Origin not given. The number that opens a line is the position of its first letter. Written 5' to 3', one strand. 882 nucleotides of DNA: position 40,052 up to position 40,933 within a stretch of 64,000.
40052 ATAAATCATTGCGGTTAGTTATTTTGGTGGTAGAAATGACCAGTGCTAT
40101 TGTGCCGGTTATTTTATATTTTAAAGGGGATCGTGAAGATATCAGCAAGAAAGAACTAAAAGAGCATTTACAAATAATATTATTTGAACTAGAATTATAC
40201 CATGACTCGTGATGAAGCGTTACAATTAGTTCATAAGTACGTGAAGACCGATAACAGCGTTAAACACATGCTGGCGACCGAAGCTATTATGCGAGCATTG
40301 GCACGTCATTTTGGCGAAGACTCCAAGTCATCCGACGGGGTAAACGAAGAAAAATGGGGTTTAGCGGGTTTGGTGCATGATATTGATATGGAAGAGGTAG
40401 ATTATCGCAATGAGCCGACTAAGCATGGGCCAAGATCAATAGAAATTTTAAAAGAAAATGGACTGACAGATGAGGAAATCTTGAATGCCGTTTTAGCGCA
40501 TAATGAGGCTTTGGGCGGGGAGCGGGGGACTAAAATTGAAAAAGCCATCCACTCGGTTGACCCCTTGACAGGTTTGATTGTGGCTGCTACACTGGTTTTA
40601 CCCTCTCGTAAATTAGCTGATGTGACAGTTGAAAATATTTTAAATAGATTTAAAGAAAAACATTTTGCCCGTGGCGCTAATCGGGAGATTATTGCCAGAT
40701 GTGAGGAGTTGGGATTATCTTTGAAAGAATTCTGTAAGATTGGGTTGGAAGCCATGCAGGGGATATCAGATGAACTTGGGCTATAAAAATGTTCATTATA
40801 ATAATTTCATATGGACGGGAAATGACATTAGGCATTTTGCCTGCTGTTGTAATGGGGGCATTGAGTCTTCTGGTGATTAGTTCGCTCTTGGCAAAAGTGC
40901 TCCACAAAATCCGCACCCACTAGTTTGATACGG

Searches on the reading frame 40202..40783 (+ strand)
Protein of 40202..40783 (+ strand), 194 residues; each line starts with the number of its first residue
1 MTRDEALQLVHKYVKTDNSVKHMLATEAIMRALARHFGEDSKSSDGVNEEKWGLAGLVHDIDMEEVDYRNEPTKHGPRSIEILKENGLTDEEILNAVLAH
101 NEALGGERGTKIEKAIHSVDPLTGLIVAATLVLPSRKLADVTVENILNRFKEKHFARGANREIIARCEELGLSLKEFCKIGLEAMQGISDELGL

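Call 26: search_protein_families(library=pfam, proteins=[window:40202-40783:+], max_evalue=1)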
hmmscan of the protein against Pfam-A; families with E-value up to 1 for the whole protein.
window:40202-40783:+ (194 aa): 4 families
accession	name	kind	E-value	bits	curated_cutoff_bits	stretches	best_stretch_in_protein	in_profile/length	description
PF01966.28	HD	-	3.5e-09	37.4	22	1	21-107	3-92/116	HD domain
PF21698.3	Spo16_C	-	0.0064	16.6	27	1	81-99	14-31/43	Spo16 protein, C-terminal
PF22007.2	DUF6930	-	0.12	13.1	27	1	117-179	41-100/123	Domain of unknown function (DUF6930)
PF21227.3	Myb_DNA-binding_7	-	0.12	12.8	27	0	156-180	2-26/49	Myb-like DNA-binding domain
